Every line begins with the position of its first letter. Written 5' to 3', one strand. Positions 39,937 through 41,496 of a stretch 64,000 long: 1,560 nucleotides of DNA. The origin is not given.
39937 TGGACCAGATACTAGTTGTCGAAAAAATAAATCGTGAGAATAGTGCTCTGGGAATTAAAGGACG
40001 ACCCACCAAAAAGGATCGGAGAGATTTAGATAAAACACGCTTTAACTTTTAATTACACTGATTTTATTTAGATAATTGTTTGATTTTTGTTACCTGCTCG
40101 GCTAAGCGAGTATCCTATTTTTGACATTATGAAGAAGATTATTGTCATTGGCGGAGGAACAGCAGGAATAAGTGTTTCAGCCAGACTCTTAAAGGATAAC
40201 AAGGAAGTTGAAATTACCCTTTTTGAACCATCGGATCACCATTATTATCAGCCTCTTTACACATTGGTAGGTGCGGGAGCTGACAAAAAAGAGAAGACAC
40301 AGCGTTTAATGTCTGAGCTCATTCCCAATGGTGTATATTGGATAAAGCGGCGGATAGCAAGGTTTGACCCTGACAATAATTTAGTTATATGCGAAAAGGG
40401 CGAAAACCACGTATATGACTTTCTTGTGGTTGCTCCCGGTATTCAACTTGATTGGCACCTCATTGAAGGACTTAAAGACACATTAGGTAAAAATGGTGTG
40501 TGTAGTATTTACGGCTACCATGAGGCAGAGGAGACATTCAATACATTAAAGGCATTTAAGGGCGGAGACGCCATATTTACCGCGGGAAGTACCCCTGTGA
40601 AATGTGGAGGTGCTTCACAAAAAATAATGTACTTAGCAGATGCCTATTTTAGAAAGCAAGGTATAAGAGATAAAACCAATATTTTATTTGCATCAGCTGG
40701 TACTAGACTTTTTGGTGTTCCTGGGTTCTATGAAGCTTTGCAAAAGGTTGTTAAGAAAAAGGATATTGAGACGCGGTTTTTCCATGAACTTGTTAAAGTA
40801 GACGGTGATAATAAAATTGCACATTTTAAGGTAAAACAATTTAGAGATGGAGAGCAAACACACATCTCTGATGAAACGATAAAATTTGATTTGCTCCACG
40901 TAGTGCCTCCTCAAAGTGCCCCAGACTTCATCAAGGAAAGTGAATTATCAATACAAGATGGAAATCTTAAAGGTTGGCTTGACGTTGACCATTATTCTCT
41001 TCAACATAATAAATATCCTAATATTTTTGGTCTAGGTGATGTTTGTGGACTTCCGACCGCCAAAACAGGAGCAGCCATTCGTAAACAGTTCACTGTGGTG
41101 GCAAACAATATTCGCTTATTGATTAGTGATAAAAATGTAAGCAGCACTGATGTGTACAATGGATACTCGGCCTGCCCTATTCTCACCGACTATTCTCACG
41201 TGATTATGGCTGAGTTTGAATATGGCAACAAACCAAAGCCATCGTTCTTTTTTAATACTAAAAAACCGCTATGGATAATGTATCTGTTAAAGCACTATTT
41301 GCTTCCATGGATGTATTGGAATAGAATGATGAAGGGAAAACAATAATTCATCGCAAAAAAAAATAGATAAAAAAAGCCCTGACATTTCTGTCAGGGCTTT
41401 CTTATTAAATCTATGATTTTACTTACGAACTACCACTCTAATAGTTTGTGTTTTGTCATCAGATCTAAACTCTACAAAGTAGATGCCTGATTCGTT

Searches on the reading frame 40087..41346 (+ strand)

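Call 11: search_protein_families(library=pfam, proteins=[window:40087-41346:+], max_evalue=0.0001)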
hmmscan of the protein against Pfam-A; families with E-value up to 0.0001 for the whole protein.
window:40087-41346:+ (419 aa): 1 family
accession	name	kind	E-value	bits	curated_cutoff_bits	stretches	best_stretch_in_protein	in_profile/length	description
PF07992.20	Pyr_redox_2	-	2.5e-15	57.1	26.1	1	17-323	2-282/291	Pyridine nucleotide-disulphide oxidoreductase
